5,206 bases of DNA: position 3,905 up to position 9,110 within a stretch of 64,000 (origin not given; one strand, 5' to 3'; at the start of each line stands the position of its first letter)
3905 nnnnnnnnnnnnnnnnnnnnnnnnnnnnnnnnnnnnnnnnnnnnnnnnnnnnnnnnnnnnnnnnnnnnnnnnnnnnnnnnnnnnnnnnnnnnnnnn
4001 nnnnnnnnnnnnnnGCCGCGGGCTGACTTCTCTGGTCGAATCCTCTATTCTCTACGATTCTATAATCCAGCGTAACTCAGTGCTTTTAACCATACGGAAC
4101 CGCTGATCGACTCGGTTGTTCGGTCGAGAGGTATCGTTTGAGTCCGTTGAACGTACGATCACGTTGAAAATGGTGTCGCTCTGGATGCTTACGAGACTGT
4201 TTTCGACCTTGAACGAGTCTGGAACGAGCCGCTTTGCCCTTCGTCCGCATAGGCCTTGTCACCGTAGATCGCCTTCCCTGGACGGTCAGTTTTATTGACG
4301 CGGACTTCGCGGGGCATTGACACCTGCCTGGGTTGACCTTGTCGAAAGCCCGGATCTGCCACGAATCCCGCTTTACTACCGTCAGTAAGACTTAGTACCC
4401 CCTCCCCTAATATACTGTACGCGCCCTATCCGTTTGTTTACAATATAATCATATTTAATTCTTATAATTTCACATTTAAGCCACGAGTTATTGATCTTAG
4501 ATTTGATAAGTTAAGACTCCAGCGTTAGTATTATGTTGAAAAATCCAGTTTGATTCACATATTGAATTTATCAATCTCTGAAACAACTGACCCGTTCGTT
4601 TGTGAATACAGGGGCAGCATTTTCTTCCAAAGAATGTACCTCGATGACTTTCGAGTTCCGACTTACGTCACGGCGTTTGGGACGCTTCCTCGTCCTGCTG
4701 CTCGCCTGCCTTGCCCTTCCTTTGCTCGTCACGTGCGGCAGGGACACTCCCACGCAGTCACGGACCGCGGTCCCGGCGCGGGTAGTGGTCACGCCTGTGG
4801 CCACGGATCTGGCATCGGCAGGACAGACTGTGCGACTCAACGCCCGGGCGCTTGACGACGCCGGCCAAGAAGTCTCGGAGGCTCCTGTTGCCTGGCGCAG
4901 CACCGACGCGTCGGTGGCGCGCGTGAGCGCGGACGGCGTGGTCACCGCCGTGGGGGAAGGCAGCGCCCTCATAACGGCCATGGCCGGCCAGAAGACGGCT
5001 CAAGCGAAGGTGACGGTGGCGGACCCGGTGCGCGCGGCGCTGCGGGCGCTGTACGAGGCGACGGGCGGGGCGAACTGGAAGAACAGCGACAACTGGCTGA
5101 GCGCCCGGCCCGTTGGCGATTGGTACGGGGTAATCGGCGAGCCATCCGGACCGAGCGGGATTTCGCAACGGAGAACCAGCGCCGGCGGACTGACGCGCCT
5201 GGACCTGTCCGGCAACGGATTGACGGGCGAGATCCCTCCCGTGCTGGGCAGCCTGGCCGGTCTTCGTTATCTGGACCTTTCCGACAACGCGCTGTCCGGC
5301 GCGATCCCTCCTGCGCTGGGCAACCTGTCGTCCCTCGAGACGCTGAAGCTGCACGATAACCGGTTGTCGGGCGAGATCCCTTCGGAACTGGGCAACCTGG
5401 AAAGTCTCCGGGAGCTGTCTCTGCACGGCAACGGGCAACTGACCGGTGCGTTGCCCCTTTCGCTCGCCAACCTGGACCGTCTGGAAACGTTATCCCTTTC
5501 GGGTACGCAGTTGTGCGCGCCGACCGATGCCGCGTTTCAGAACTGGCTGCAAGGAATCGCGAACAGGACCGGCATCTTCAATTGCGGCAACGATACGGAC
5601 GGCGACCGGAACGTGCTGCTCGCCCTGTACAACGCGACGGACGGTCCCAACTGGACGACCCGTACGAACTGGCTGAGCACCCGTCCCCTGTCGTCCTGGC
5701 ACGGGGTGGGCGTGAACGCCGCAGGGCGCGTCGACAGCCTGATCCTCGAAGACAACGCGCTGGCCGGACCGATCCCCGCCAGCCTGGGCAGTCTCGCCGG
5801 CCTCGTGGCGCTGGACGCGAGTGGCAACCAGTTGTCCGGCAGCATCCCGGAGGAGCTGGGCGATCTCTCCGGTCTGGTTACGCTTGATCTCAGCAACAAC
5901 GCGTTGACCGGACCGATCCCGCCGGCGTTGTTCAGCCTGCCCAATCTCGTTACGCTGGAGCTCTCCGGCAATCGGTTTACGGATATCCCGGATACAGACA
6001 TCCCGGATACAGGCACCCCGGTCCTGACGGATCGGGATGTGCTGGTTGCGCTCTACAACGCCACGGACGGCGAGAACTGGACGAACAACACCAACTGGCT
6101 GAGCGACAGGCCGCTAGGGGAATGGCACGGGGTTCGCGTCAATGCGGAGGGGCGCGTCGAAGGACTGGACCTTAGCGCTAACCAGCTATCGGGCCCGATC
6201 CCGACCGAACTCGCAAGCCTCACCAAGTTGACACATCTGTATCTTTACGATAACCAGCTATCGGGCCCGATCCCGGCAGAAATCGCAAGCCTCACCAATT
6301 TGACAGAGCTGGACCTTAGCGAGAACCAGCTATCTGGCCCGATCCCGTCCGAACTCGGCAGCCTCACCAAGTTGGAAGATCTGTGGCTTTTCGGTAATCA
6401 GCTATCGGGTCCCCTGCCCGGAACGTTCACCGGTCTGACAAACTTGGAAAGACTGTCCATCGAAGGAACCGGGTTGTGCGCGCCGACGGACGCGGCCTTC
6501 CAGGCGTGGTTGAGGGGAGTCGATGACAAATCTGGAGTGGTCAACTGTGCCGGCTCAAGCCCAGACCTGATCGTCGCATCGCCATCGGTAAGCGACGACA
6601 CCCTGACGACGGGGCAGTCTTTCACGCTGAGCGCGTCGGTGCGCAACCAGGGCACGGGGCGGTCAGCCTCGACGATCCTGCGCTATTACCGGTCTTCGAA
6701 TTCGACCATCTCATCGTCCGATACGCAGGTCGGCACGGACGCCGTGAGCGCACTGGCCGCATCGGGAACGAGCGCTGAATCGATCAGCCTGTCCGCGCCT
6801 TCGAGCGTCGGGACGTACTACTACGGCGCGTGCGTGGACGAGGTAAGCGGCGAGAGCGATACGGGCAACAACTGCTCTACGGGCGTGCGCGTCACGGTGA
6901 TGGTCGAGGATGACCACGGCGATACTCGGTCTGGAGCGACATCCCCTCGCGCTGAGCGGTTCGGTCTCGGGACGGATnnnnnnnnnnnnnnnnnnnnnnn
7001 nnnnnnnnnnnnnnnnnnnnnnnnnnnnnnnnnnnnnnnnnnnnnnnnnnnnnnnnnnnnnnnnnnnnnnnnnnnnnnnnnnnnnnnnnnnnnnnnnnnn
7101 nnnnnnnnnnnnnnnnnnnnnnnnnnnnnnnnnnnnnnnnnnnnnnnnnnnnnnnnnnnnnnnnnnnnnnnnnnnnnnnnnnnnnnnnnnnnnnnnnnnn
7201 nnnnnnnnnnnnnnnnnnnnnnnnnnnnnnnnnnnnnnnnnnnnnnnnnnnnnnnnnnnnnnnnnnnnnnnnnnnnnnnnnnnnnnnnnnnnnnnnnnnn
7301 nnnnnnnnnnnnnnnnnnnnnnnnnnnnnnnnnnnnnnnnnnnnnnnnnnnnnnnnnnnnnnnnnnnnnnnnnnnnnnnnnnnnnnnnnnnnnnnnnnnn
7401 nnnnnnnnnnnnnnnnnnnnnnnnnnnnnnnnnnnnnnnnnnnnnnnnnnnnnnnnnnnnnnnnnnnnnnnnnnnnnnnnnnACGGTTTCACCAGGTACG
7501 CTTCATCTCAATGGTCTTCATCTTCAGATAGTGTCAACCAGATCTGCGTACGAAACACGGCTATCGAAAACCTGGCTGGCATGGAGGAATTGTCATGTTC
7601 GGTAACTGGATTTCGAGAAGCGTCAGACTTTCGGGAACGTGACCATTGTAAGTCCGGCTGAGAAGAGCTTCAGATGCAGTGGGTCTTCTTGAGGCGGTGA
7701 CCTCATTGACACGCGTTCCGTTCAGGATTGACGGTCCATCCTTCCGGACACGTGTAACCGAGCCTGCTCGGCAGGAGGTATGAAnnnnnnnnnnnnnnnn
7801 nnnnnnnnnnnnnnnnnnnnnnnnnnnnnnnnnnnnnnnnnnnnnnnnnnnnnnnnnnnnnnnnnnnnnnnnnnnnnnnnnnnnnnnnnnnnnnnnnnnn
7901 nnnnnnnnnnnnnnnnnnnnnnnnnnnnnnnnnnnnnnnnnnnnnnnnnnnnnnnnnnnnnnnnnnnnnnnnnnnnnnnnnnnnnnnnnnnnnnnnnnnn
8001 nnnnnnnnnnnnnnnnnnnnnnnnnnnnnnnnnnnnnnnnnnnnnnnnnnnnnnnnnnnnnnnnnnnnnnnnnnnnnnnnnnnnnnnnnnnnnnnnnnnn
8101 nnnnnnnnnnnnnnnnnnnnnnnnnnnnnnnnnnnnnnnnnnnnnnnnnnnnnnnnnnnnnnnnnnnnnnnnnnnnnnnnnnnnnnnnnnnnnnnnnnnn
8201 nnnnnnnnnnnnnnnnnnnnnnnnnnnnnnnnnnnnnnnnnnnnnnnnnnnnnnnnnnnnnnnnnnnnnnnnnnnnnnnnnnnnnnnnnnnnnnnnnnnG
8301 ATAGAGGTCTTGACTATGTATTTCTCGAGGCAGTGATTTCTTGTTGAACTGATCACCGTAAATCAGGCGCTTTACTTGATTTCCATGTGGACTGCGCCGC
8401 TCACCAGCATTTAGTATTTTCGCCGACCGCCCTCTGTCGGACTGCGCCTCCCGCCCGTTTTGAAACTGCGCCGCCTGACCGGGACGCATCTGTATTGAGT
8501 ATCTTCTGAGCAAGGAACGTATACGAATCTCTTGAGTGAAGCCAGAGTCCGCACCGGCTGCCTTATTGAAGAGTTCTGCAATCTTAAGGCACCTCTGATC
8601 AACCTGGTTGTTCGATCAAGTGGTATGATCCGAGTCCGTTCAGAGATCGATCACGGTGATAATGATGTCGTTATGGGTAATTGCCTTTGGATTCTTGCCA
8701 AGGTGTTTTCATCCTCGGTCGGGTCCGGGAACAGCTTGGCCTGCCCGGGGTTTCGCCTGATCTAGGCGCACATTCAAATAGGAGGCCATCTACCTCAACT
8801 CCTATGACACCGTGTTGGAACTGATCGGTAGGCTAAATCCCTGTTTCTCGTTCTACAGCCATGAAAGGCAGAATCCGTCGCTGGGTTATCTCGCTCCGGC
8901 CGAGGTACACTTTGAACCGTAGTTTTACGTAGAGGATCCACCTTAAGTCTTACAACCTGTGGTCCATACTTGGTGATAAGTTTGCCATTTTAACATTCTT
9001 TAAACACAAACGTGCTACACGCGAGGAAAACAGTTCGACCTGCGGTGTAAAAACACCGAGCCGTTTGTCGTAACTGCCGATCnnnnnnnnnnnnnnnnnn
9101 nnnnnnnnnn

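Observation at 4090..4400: Second, more degraded copy of the same IS remnant in the equivalent position upstream of LRR gene 1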

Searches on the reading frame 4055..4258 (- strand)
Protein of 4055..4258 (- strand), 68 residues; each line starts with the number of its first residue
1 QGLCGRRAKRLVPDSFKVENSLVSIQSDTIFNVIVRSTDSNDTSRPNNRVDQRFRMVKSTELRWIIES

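Call 11: search_protein_families(library=pfam, max_evalue=10, proteins=[window:4055-4258:-])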
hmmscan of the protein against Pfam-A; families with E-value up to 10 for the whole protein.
seq(68 aa): 0 families

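Call 41: search_dna_similar(query=window:4055-4243:-, collection=plasmids, mode=protein, max_evalue=10, max_rows=12)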
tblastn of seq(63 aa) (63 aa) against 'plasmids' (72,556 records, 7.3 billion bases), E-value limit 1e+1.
No match.

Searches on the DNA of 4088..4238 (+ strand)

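Call 101: search_dna_similar(query=window:4088-4238:+, collection=plasmids, mode=distant, max_evalue=1, max_rows=10)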
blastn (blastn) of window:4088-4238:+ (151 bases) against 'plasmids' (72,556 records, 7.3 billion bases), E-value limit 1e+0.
Records with a match: 1; places in all: 1; records where one place covers at least 80% of the query: 0.
Best place of each record, by identity: 80-90% 1.
By first word of the organism name: Bacteroides 1.
By predicted mobility (MOB-suite, as given by PLSDB): non-mobilizable 1.
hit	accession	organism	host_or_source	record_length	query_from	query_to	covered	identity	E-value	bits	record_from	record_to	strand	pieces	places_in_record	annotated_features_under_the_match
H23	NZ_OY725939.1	Bacteroides finegoldii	-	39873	94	134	27%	86.0%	1e-1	43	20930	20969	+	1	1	S41 family peptidase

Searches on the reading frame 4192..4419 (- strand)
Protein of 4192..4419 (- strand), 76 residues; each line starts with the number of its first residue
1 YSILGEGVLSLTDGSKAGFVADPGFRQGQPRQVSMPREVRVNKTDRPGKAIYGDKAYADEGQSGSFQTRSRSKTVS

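Call 11: search_protein_families(library=pfam, max_evalue=10, proteins=[window:4192-4419:-])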
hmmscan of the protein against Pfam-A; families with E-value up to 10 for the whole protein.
seq(76 aa): 0 families

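Call 43: search_dna_similar(query=window:4192-4401:-, collection=plasmids, mode=protein, max_evalue=10, max_rows=12)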
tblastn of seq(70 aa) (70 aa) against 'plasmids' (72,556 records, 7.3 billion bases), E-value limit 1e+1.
Records with a match: 4; places in all: 4; records where one place covers at least 80% of the query: 0.
Best place of each record, by identity: <60% 4.
By first word of the organism name: Neorhizobium 2; Roseibium 1; Rhizobium 1.
By predicted mobility (MOB-suite, as given by PLSDB): non-mobilizable 3; conjugative 1.
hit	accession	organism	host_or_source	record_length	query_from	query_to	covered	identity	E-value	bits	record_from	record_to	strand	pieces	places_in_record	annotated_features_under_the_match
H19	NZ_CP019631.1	Roseibium algicola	Rhodosorus marinus,cell culture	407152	6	56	73%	42.6%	3e+0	32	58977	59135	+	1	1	glycosyltransferase family 4 protein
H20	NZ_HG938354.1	Neorhizobium galegae bv. orientalis str. HAMBI 540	Galega orientalis root nodule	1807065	6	58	76%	34.0%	2e+0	32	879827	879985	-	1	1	record has no annotation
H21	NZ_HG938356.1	Neorhizobium galegae bv. officinalis bv. officinalis str. ...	Galega officinalis root nodule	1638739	6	50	64%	35.6%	3e+0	32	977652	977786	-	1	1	record has no annotation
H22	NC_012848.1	Rhizobium leguminosarum bv. trifolii WSM1325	-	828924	38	69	46%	43.8%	7e+0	31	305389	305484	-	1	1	NAD(P)/FAD-dependent oxidoreductase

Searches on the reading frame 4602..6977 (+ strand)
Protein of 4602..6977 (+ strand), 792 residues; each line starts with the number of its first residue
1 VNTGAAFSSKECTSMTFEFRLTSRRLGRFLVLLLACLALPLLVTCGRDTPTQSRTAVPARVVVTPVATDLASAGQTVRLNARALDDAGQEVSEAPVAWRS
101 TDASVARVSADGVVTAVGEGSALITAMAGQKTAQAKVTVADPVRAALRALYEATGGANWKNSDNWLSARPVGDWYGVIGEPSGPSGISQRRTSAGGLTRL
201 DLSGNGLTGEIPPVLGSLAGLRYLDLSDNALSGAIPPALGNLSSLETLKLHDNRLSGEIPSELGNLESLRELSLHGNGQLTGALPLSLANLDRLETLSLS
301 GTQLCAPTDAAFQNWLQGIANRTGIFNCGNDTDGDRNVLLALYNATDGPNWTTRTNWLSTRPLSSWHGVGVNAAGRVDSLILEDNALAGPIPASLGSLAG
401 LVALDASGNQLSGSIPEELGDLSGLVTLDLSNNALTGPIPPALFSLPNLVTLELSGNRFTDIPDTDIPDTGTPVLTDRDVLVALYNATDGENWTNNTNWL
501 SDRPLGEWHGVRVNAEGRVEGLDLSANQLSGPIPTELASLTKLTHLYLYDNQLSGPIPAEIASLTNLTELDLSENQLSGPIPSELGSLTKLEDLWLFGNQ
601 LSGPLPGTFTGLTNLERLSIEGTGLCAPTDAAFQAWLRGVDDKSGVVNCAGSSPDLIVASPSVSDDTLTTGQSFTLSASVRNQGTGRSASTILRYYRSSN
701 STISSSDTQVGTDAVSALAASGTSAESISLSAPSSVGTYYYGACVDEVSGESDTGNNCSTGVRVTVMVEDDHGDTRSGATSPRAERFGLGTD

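Call 24: search_protein_families(library=ncbifam, max_evalue=10, proteins=[window:4602-6977:+])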
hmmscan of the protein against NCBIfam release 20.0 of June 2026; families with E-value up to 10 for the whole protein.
window:4602-6977:+ (792 aa): 6 families
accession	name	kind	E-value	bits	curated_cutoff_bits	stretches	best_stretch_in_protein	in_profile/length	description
NF041381.1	XopAC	subfamily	9.6e-35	120.1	450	3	195-304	66-172/451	XopAC/AvrAC family type III secretion system effector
NF041400.1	XopAE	equivalog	3.9e-30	105.2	600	3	196-304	90-197/478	type III secretion system effector XopAE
NF047464.1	FibnectbindLIC11051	equivalog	3.3e-25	88.7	1000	3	197-305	536-640/685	LIC_11051 family fibronectin-binding protein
NF041351.1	XopL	equivalog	3.4e-16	59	500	3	197-302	155-257/497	type III secretion system leucine-rich repeat domain-containing effector XopL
NF033189.1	internalin_A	exception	2.4e-14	52.6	1600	2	395-616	115-322/799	class 1 internalin InlA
NF033657.1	choice_anch_F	subfamily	0.11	12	50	1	298-361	179-237/307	choice-of-anchor F family protein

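Call 85: find_homologous_proteins(query=window:4644-6977:+, max_evalue=1e-20)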
Query window:4644-6977:+ (778 aa): 6680 proteins with E <= 1e-20 among 8000 candidates; the best 120 are listed.
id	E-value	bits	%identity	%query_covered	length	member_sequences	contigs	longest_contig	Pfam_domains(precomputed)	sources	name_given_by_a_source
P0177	0.0e+0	1701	100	100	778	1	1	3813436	PF23598.2,PF13516.13,PF24758.2,PF00560.40,PF12799.14,PF07705.18,PF22359.3,PF25013.1,PF02368.25,PF13855.13,PF23211.1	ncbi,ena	-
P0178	0.0e+0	1130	67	82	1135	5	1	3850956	PF23598.2,PF00560.40,PF12799.14,PF07705.18,PF02368.25,PF13855.13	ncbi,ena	-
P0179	0.0e+0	1059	45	68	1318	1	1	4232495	PF23598.2,PF24758.2,PF24141.2,PF25019.1,PF11819.14,PF00560.40,PF12799.14,PF02368.25,PF13855.13,PF23211.1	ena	-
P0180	2.9e-293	993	57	82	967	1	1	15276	PF23598.2,PF00560.40,PF12799.14,PF02368.25,PF13855.13,PF23211.1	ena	-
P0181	4.6e-289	979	42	65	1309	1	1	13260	PF23598.2,PF24141.2,PF00560.40,PF12799.14,PF13855.13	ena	-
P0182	1.5e-281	954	38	70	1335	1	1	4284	PF23598.2,PF25019.1,PF00560.40,PF12799.14,PF13855.13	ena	-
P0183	3.7e-270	917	46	67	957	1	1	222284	PF23598.2,PF13516.13,PF24758.2,PF26769.1,PF00560.40,PF12799.14,PF18805.8,PF13855.13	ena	-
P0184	5.4e-269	913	46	65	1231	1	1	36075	PF23598.2,PF24141.2,PF00560.40,PF12799.14,PF18805.8,PF25013.1,PF13855.13,PF23211.1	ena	-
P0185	4.6e-267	907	40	58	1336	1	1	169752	PF23598.2,PF24758.2,PF25019.1,PF00560.40,PF12799.14,PF18805.8,PF13855.13,PF23211.1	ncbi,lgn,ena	-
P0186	5.5e-263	893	45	66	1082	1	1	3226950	PF23598.2,PF13516.13,PF24758.2,PF26769.1,PF00560.40,PF12799.14,PF18062.9,PF00395.26,PF13855.13,PF23211.1,PF04225.18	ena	-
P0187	1.2e-262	892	57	80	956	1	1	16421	PF23598.2,PF24141.2,PF00560.40,PF12799.14,PF18805.8,PF02368.25,PF13855.13,PF26918.1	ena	-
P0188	1.4e-262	892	53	75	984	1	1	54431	PF23598.2,PF13516.13,PF04151.22,PF24758.2,PF00560.40,PF12799.14,PF18805.8,PF02368.25,PF13855.13,PF23211.1,PF26918.1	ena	-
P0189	1.4e-259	882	56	60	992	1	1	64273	PF23598.2,PF00560.40,PF12799.14,PF25013.1,PF23286.1,PF13855.13,PF23211.1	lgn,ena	-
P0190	3.8e-258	877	37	72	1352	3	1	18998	PF23598.2,PF26182.1,PF02369.23,PF24141.2,PF00560.40,PF12799.14,PF22359.3,PF02368.25,PF13855.13,PF23211.1,PF26918.1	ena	-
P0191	2.2e-257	874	39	74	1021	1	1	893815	PF23598.2,PF25019.1,PF00560.40,PF12799.14,PF07705.18,PF16158.12,PF13855.13,PF23211.1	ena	-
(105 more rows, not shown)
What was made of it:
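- Checked: Both copies are on the + strand, 558 nt and 503 nt upstream of the start codons of LRR1 (4646, as called in P0177, call 85) and LRR2 (9083).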

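Call 86: find_encoding_contigs(protein=P0178, flank=10000, max_places=3)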
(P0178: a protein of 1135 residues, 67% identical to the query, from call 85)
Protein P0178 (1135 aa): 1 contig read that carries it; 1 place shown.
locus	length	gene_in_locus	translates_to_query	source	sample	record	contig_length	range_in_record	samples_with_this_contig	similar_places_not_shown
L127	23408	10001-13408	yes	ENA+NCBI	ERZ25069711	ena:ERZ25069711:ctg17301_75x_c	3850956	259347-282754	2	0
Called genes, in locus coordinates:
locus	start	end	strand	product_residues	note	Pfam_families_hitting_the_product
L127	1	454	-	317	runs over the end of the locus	PF00487:FA_desaturase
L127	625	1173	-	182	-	-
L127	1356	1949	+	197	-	-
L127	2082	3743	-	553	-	PF00496:SBP_bac_5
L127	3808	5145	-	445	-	PF00202:Aminotran_3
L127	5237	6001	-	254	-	PF01261:AP_endonuc_2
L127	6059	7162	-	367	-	PF01408:GFO_IDH_MocA, PF02894:GFO_IDH_MocA_C, PF22725:GFO_IDH_MocA_C3 (weak)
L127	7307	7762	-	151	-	PF01467:CTP_transf_like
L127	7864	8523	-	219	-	PF20420:DUF6702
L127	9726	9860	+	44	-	-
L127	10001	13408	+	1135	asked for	PF02368:Big_2 (weak), PF13855:LRR_8, PF23598:LRR_14, PF12799:LRR_4 (weak), PF13855:LRR_8 (weak), PF23598:LRR_14, PF13855:LRR_8 (weak), PF07705:CARDB, +1 more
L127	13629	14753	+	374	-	PF01548:DEDD_Tnp_IS110, PF02371:Transposase_20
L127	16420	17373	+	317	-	PF00560:LRR_1 (faint), PF12799:LRR_4 (faint), PF13855:LRR_8 (faint)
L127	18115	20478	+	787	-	PF01433:Peptidase_M1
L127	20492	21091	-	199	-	PF10502:Peptidase_S26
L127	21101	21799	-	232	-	-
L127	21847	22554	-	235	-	PF01027:Bax1-I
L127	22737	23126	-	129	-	PF00166:Cpn10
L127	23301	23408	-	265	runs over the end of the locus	PF00797:Acetyltransf_2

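Call 96: find_encoding_contigs(protein=P0180, flank=10000, max_places=3)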
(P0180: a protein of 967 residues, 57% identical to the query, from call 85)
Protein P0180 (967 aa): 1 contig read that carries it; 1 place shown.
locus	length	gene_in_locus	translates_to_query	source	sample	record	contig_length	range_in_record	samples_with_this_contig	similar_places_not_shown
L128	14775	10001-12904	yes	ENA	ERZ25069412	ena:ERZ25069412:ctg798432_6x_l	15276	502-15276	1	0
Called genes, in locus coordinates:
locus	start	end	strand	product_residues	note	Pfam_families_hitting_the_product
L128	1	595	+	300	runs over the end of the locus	-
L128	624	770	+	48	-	-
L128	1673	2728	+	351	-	PF01391:Collagen (weak), PF13365:Trypsin_2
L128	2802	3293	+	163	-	PF01978:TrmB (weak), PF01047:MarR, PF12802:MarR_2, PF22381:Staph_reg_Sar_Rot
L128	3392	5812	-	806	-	PF01590:GAF, PF13185:GAF_2, PF00989:PAS (weak), PF00512:HisKA, PF13581:HATPase_c_2, PF02518:HATPase_c, PF00072:Response_reg, PF00486:Trans_reg_C, +1 more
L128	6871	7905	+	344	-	-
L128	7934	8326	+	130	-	-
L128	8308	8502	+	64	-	-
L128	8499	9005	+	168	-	-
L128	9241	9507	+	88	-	-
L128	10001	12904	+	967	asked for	PF02368:Big_2, PF00560:LRR_1 (faint), PF12799:LRR_4 (faint), PF23211:LRR_LRWD1 (faint), PF23598:LRR_14, PF13855:LRR_8, PF23598:LRR_14, PF13855:LRR_8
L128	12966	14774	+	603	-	?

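Call 97: find_encoding_contigs(protein=P0187, flank=10000, max_places=3)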
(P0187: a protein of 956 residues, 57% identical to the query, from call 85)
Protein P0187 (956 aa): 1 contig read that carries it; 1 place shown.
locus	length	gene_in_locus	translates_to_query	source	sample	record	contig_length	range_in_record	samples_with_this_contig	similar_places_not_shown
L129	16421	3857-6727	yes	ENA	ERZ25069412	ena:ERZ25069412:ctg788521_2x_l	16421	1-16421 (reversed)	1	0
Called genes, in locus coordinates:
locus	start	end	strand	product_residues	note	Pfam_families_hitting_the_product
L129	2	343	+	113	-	?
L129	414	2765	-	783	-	PF01590:GAF (weak), PF13185:GAF_2 (weak), PF00989:PAS, PF13426:PAS_9 (faint), PF00512:HisKA, PF02518:HATPase_c, PF00072:Response_reg, PF00486:Trans_reg_C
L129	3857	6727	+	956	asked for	PF02368:Big_2, PF26918:Ig_Eae (weak), PF13855:LRR_8 (weak), PF23598:LRR_14, PF13855:LRR_8, PF23598:LRR_14, PF23598:LRR_14, PF23598:LRR_14, +8 more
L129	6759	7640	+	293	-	-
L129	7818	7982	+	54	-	-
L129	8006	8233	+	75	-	-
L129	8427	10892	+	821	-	PF02368:Big_2 (weak), PF26918:Ig_Eae (weak), PF23598:LRR_14, PF13855:LRR_8 (weak), PF12799:LRR_4 (weak), PF23598:LRR_14, PF13855:LRR_8, PF23598:LRR_14, +4 more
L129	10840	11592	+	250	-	PF00560:LRR_1 (faint), PF13855:LRR_8 (weak), PF23598:LRR_14 (weak), PF13855:LRR_8, PF12799:LRR_4 (weak)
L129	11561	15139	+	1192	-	-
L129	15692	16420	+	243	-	?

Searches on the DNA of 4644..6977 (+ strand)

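Call 102: search_rna_families(sources=[L127], threshold=evalue, max_evalue=1)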
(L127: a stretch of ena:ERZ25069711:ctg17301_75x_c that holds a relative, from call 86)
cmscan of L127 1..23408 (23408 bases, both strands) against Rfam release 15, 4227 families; matches with E-value up to 1: 3.
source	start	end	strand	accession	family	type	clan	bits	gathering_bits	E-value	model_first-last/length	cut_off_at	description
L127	10184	10262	-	RF03681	mir-1295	Gene; miRNA;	-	34.7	100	0.0026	1-78/78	no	mir-1295 microRNA precursor family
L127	10169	10277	-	RF03175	MIR3454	Gene; miRNA;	-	32.9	142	0.0026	1-147/147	no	MIR3454 microRNA precursor family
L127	1991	2039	-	RF00489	ctRNA_p42d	Gene; antisense;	-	23.7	50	0.38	1-46/46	no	ctRNA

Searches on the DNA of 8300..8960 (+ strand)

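Call 14: search_dna_similar(query=window:8300-8960:+, collection=plasmids, mode=distant, max_evalue=1, max_rows=15)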
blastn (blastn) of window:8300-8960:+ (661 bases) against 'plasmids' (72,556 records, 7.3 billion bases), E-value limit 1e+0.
Records with a match: 3; places in all: 3; records where one place covers at least 80% of the query: 0.
Best place of each record, by identity: 90-95% 1; 80-90% 1; 60-80% 1.
By first word of the organism name: Streptomyces 2; Phyllobacterium 1.
By predicted mobility (MOB-suite, as given by PLSDB): non-mobilizable 2; mobilizable 1.
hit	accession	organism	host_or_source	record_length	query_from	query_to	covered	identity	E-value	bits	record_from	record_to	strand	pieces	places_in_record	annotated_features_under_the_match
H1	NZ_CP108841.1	Streptomyces chartreusis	-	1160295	407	461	8%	76.7%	6e-1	43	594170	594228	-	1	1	none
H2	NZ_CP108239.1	Streptomyces exfoliatus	-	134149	407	448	6%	83.3%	2e-1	46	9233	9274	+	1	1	helix-turn-helix transcriptional regulator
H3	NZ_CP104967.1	Phyllobacterium sp. A18/5-2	Vicia costata,cell culture,root nodule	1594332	258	285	4%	92.9%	6e-1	43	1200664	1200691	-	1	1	none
